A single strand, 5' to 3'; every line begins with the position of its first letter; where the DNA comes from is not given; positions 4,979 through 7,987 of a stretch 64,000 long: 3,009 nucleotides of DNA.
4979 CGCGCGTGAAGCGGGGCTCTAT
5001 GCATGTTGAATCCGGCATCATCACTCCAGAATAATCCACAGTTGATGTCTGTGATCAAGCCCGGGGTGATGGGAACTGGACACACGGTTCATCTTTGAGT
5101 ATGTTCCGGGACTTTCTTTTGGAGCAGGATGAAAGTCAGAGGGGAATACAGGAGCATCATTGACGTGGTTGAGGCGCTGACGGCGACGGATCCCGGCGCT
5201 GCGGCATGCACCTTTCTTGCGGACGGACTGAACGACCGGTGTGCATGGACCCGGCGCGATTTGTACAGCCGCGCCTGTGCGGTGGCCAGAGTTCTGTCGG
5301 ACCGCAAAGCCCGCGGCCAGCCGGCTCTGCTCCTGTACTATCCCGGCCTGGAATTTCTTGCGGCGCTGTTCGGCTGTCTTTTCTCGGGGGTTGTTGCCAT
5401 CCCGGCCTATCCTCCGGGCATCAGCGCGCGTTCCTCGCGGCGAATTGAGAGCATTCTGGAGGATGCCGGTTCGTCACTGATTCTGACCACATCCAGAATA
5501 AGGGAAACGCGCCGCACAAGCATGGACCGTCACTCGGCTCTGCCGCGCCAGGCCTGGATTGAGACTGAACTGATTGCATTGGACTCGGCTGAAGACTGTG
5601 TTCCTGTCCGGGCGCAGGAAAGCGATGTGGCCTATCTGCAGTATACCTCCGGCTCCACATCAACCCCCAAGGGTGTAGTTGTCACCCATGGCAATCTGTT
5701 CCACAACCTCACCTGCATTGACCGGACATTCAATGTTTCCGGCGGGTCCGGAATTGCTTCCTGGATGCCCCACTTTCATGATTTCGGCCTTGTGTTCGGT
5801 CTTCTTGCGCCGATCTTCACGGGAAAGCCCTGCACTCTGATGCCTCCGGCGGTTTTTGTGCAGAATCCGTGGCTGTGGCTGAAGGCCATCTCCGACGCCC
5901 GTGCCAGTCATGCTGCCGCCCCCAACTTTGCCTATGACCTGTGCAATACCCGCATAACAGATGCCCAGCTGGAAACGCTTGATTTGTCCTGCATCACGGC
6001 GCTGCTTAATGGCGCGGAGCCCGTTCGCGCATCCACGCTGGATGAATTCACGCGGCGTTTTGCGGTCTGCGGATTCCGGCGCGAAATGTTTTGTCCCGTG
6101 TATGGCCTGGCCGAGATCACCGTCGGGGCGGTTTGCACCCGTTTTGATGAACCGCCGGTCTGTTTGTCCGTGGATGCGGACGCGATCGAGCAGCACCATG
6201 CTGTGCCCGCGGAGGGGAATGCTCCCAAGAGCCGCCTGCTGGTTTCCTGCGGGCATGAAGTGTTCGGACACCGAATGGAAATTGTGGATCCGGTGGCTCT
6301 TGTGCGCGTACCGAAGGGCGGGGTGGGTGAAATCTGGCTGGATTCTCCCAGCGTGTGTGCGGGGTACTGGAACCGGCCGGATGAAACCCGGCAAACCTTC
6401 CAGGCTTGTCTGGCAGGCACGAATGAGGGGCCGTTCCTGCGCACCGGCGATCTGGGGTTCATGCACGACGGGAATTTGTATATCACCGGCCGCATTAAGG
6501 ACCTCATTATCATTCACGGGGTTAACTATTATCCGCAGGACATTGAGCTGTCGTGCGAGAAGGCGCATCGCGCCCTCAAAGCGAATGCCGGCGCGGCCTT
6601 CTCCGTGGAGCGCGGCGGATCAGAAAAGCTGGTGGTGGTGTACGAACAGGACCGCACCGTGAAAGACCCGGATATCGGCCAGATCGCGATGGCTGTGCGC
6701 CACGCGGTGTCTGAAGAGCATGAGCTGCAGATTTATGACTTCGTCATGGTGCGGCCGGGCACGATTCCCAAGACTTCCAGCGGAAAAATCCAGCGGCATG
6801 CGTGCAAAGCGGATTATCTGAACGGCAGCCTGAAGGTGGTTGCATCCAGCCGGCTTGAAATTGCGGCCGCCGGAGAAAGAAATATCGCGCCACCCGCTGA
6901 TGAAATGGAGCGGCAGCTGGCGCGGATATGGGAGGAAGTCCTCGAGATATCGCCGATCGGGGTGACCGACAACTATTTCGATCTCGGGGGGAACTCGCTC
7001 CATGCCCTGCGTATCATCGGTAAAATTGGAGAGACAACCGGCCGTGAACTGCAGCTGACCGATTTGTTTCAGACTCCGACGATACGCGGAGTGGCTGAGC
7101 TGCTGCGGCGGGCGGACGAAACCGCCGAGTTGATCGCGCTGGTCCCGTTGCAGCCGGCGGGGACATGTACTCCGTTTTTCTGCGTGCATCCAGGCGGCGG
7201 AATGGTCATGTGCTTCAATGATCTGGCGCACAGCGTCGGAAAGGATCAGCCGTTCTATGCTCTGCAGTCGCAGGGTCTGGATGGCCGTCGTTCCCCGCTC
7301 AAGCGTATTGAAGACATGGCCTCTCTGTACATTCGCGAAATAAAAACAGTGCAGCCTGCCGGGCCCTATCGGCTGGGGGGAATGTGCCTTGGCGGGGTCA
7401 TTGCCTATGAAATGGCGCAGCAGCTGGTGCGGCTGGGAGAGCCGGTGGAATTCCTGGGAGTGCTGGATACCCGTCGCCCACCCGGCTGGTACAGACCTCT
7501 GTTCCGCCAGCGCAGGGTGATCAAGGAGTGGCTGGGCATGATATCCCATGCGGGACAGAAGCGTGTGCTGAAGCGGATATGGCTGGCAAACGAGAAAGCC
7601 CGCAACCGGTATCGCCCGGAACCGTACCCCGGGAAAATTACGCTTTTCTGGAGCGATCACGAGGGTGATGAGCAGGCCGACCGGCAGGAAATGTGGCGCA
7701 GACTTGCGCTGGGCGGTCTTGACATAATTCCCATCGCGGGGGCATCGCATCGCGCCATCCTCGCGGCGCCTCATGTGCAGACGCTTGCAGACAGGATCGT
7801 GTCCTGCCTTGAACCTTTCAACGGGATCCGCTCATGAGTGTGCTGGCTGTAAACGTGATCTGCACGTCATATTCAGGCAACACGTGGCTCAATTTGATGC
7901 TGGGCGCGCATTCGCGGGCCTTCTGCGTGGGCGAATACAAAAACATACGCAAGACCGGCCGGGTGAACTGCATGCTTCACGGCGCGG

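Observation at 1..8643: dlt-like acyl-transfer cluster: FAAL-ACP-TE + PPTase + two MBOATs + SGNH/DltD-like + GT4 + sulfotransferase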

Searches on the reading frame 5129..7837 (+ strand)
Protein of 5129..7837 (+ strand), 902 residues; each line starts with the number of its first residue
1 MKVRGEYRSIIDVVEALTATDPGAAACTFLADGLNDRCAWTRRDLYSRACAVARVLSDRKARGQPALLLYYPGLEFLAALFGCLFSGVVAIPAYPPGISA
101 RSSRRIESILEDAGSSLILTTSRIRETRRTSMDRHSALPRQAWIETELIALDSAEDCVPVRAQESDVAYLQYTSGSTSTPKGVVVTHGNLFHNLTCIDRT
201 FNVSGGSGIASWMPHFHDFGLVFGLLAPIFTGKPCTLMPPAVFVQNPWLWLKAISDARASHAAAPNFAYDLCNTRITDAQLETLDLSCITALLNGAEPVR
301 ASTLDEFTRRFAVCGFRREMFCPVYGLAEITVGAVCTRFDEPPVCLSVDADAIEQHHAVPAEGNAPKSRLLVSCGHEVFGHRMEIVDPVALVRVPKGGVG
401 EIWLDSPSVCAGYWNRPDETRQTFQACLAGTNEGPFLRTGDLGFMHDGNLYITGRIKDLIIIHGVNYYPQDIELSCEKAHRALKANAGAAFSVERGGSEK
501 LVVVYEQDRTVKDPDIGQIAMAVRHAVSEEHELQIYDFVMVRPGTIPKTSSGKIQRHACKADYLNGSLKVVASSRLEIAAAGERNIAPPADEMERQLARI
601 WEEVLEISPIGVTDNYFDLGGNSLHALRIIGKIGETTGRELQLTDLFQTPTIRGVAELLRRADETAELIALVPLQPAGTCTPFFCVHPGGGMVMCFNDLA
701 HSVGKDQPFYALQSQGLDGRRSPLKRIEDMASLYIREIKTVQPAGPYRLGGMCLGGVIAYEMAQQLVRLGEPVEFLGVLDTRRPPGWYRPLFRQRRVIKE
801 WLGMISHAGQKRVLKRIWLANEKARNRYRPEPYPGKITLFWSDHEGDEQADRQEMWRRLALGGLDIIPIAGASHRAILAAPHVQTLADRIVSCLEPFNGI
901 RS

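Call 7: search_protein_families(library=pfam, proteins=[window:5129-7837:+], max_evalue=0.01)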
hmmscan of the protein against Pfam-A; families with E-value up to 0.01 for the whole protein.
window:5129-7837:+ (902 aa): 5 families
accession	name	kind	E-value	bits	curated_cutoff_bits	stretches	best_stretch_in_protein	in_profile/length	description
PF00501.34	AMP-binding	-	6e-57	193.6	29.9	1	20-414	7-384/384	AMP-binding enzyme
PF00975.26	Thioesterase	-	7.5e-27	95.4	26.4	1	682-784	2-105/226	Thioesterase domain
PF00550.31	PP-binding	-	1.9e-13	50.9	20.8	1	596-659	2-67/67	Phosphopantetheine attachment site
PF23024.1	AMP-dom_DIP2-like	-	4.2e-11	43.3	27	1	458-571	2-108/110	Disco-interacting protein 2-like, AMP domain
PF24919.1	Mug62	-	6.2e-05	23.1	27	1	509-571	85-150/164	Meiotically up-regulated gene 62 protein-like domain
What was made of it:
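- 6896..7108 (+): Carrier (PCP-like ACP) domain. The phosphopantetheine site is Ser623 in GGNSL. PF00550 E 1.9e-13, aa 596-659 (call 7).
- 7166..7837 (+): Thioesterase domain with a Cys nucleophile: Cys753 (GGMCLGG), Asp780, His874. PF00975 E 7.5e-27 (call 7).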

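Call 8: search_protein_families(library=ncbifam, proteins=[window:5129-7837:+], max_evalue=0.01)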
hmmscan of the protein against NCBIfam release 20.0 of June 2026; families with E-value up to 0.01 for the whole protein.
window:5129-7837:+ (902 aa): 102 families (the best 25 are shown)
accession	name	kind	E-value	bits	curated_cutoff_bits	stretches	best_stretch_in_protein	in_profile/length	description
NF004282.0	PRK05691.1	subfamily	3e-155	518.1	4090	1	10-661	11-655/4334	non-ribosomal peptide synthase/polyketide synthase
NF004509.1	PRK05850.1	subfamily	4.3e-131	438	775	1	8-567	3-572/578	fatty-acid--AMP ligase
NF038339.3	FAAL_FadD32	equivalog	3e-117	392.3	975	2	9-493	19-518/625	long-chain-fatty-acid--AMP ligase FadD32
NF009124.0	PRK12476.1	subfamily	9.3e-116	387.4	922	1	41-570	70-611/612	fatty acyl-AMP ligase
NF038337.1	FAAL_FadD21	exception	1.6e-113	380.2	1100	1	35-565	36-571/579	fatty-acid--AMP ligase FAAL21/FadD21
NF006624.1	PRK09192.1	subfamily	7.3e-105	351.5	600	1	43-568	48-565/567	fatty acyl-AMP ligase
NF038338.1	FAAL_FadD28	exception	9.8e-105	351.1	1100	1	8-564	4-571/580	fatty-acid--AMP ligase FAAL28/FadD28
NF040633.1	FadD32_Coryne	exception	2.4e-100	336.6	875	1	38-564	61-613/614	FadD32-like long-chain-fatty-acid--AMP ligase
NF005850.0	PRK07768.1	subfamily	4.1e-89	299.2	572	1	140-560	127-540/545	long-chain-fatty-acid--CoA ligase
NF004510.0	PRK05851.1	equivalog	1.4e-59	201.7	621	1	37-561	31-518/525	long-chain-fatty acid--ACP ligase MbtM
NF004837.0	PRK06187.1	subfamily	7.3e-46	156.5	476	1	40-569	34-528/531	long-chain-fatty-acid--CoA ligase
TIGR01733.1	AA-adenyl-dom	subfamily_domain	2.7e-44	151.6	317.4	1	43-477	3-399/409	amino acid adenylation domain-containing protein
NF038078.1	NRPS_MxcG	equivalog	1.2e-41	142.1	2300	2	367-667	772-1049/1442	myxochelin non-ribosomal peptide synthetase MxcG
NF006181.0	PRK08314.1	subfamily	8.8e-36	123.3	705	2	371-555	370-546/563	long-chain-fatty-acid--CoA ligase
NF007605.2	PRK10252.1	equivalog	3e-34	117.8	2400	2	372-784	772-1169/1292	enterobactin non-ribosomal peptide synthetase EntF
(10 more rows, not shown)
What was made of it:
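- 5129..6853 (+): FAAL (fatty acyl-AMP ligase) domain of the tridomain protein, aa 1 to about 575. NCBIfam FAAL families score E 1e-131 to 1e-105, against 1e-46 or weaker for acyl-CoA ligases (call 8).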
